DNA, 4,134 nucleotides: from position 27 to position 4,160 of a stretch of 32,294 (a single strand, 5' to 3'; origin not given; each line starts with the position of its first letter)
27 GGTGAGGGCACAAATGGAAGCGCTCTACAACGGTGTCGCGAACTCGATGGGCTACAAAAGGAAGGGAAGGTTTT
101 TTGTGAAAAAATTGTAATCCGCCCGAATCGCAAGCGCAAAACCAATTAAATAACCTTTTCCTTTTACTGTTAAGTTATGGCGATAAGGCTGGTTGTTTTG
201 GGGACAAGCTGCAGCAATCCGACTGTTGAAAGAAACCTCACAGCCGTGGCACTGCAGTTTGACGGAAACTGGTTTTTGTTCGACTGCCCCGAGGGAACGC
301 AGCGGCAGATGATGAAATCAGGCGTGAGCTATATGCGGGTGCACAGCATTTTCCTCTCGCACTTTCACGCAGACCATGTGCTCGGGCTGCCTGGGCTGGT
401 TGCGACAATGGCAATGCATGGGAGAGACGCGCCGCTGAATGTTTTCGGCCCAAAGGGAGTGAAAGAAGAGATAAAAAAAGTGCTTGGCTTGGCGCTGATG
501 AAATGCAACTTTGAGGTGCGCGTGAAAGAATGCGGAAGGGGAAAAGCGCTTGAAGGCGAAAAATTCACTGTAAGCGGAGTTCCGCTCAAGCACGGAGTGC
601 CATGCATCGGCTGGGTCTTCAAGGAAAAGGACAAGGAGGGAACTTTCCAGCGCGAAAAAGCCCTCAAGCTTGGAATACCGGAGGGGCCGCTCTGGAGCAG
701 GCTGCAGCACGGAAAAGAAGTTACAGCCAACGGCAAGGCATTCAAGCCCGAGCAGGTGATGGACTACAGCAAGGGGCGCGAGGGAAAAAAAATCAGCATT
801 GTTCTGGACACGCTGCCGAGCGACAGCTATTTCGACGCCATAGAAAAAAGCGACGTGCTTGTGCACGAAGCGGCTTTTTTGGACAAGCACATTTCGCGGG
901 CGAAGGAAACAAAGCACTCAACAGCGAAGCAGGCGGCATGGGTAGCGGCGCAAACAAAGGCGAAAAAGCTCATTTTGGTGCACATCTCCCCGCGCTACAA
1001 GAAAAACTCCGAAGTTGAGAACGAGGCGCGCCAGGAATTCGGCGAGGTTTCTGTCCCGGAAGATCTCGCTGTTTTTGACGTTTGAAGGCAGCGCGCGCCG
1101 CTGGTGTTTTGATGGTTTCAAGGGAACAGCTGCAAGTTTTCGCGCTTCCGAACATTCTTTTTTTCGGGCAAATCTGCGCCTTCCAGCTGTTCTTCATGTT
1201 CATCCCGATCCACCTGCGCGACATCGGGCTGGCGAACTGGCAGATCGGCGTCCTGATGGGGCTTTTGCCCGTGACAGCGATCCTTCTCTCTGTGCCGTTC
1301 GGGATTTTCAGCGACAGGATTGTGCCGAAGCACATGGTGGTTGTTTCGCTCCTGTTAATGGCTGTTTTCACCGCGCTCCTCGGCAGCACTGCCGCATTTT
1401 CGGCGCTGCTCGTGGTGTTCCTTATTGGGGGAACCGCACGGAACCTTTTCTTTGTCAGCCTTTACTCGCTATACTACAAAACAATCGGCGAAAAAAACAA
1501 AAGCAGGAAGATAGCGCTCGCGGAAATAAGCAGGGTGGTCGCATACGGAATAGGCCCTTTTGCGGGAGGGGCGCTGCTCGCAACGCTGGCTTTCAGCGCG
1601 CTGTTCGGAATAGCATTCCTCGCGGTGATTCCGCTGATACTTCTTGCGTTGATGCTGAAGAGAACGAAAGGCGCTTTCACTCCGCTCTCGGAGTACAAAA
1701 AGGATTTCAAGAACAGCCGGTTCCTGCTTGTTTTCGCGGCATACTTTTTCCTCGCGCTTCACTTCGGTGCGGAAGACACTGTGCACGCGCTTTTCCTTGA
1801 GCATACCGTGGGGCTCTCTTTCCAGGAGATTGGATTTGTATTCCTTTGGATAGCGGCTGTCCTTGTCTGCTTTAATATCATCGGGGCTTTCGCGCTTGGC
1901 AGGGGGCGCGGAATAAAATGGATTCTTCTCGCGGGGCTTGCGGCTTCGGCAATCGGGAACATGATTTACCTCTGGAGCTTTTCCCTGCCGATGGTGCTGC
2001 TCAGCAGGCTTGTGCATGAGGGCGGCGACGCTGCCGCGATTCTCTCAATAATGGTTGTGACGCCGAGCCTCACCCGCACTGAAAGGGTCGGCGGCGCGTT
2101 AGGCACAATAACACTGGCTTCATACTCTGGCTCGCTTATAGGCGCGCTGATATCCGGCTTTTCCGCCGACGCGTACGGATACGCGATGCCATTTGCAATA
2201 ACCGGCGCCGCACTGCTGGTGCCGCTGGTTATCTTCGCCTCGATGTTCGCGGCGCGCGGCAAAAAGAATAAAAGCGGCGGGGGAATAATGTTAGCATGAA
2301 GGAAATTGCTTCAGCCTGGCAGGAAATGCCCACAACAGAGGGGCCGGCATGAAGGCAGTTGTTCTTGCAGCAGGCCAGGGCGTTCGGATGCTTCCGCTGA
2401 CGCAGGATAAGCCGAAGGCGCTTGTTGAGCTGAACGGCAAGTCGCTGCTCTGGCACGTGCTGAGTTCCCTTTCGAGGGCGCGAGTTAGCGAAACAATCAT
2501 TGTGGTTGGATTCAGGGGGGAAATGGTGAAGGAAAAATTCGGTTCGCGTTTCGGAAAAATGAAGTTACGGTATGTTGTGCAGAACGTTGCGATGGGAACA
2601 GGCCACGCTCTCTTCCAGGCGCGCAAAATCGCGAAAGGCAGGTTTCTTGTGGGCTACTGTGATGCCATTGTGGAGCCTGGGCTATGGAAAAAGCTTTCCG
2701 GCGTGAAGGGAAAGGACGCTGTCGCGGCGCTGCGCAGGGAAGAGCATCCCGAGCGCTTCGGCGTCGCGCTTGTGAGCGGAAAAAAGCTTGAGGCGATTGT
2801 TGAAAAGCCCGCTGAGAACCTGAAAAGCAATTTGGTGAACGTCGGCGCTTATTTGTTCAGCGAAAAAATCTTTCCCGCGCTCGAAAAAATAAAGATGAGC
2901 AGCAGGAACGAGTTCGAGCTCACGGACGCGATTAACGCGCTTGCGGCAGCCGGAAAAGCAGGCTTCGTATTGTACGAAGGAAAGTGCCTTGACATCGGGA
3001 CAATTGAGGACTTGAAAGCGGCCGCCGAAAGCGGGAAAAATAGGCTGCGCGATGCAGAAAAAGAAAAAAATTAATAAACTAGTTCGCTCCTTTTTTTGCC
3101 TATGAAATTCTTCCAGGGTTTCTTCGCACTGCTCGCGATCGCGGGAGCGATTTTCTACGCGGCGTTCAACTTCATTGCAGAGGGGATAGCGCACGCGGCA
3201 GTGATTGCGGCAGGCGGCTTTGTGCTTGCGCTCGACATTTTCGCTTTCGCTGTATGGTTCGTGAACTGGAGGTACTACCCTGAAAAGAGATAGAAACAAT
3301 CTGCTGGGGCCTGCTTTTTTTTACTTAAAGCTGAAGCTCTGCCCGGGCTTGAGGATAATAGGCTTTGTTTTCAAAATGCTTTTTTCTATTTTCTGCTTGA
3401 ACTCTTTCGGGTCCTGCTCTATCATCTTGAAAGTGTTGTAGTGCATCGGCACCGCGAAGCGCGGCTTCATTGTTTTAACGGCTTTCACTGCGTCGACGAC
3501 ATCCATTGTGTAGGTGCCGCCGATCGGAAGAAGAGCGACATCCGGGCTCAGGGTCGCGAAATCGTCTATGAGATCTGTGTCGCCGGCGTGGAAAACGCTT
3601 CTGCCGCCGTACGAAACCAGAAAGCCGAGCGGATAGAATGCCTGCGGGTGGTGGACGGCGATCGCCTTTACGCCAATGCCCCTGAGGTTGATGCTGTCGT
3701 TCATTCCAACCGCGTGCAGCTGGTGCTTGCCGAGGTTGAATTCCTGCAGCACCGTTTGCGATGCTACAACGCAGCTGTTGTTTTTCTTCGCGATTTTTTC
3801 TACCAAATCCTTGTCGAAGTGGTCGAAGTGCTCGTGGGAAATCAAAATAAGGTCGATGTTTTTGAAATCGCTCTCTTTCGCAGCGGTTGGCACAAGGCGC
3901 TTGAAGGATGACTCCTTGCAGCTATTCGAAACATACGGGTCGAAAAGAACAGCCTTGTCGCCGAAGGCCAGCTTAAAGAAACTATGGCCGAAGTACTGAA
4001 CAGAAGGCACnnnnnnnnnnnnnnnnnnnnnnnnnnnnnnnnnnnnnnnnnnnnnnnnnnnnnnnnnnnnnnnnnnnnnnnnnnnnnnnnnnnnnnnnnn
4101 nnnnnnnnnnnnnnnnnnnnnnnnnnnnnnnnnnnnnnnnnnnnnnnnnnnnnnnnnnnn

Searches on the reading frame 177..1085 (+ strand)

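Call 72: search_protein_families(library=pfam, proteins=[window:177-1085:+], max_evalue=0.001)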
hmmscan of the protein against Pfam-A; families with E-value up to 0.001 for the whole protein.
window:177-1085:+ (302 aa): 3 families
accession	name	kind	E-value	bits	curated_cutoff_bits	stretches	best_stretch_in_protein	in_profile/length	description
PF12706.13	Lactamase_B_2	-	6.4e-17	62.2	27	1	31-153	1-135/200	Beta-lactamase superfamily domain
PF13691.12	Lactamase_B_4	-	6.8e-11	42.1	27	1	13-66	4-59/63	tRNase Z endonuclease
PF00753.33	Lactamase_B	-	1e-05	26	22.7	1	24-75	9-64/196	Metallo-beta-lactamase superfamily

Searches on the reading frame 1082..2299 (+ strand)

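Call 72: search_protein_families(library=pfam, proteins=[window:1082-2299:+], max_evalue=0.001)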
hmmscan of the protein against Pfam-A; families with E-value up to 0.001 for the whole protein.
window:1082-2299:+ (405 aa): 2 families
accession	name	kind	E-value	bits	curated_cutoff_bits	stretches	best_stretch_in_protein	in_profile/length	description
PF07690.21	MFS_1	-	3.4e-28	99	33.4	2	26-273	4-259/347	Major Facilitator Superfamily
PF12832.13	MFS_1_like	-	2.4e-07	30.6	25.2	1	26-371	10-371/373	MFS_1 like family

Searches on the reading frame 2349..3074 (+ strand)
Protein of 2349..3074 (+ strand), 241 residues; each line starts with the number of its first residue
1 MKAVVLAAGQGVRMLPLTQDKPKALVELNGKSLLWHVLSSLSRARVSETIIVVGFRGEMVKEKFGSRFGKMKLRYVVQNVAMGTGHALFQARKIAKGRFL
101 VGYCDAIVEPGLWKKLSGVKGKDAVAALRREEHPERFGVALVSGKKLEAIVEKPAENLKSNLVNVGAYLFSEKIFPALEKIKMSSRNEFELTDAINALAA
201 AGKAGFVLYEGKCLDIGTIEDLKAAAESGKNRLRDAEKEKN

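Call 72: search_protein_families(library=pfam, proteins=[window:2349-3074:+], max_evalue=0.001)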
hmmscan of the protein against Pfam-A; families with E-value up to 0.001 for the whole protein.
window:2349-3074:+ (241 aa): 3 families
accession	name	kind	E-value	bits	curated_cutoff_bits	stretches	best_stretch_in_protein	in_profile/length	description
PF00483.29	NTP_transferase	-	3e-31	109.3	21.2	1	2-227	1-240/245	Nucleotidyl transferase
PF12804.13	NTP_transf_3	-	1e-13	52.2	27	1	3-180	1-143/160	MobA-like NTP transferase domain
PF01128.25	IspD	-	1.2e-06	28.9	27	1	2-58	2-55/221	2-C-methyl-D-erythritol 4-phosphate cytidylyltransferase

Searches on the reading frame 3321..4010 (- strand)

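Call 72: search_protein_families(library=pfam, proteins=[window:3321-4010:-], max_evalue=0.001)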
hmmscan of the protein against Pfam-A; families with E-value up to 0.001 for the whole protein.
window:3321-4010:- (229 aa): 3 families
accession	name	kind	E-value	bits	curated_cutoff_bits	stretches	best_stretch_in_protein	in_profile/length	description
PF13483.12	Lactamase_B_3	-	2.9e-25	89.5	24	1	4-190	2-160/160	Beta-lactamase superfamily domain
PF12706.13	Lactamase_B_2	-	1.6e-22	80.6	27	1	21-191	3-200/200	Beta-lactamase superfamily domain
PF00753.33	Lactamase_B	-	6.1e-08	33.3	22.7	0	109-190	114-196/196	Metallo-beta-lactamase superfamily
